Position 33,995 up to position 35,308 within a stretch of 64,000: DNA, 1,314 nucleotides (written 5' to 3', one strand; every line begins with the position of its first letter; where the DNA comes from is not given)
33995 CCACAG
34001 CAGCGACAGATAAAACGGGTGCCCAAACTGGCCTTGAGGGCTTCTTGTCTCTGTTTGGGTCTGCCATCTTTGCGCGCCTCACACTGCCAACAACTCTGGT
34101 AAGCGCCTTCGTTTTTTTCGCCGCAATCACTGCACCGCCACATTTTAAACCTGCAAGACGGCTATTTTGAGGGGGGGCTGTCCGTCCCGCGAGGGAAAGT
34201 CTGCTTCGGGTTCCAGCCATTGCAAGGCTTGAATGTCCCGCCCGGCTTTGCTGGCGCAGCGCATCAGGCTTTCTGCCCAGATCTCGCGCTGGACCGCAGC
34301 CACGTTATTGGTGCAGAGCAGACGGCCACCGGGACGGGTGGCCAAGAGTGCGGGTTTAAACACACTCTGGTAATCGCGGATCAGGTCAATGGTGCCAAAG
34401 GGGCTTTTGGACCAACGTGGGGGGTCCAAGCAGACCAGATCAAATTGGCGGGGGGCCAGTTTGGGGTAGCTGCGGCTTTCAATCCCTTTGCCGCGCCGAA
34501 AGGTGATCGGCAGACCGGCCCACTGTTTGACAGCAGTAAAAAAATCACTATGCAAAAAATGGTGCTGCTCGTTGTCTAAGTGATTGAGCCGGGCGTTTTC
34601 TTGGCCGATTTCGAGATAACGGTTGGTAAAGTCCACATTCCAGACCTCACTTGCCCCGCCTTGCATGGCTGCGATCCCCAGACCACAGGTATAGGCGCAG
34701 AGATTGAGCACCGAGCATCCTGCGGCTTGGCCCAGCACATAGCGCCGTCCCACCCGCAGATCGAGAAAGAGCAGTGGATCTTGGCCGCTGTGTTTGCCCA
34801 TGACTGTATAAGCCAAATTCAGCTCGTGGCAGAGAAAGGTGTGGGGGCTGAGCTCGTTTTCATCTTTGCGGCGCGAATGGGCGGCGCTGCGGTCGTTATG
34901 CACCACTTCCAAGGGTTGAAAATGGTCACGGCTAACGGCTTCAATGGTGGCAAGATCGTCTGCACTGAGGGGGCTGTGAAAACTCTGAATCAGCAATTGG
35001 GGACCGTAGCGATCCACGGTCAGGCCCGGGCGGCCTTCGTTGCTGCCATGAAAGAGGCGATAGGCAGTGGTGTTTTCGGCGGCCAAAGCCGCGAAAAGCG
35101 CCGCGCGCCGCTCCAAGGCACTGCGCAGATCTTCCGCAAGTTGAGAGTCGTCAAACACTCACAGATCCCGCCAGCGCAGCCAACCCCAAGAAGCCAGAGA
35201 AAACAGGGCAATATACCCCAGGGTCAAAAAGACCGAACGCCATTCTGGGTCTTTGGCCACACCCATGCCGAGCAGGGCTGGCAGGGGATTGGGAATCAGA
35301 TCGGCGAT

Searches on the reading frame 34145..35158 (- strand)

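Call 83: search_protein_families(library=pfam, proteins=[window:34145-35158:-], max_evalue=0.001)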
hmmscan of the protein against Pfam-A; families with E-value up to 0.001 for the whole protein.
window:34145-35158:- (337 aa): 2 families
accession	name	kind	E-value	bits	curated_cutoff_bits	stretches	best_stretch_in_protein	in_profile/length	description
PF10672.15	Methyltrans_SAM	-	5.4e-27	95.2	27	1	109-332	87-282/286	S-adenosylmethionine-dependent methyltransferase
PF03602.21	Cons_hypoth95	-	4e-05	23.8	24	0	146-206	41-101/182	Conserved hypothetical protein 95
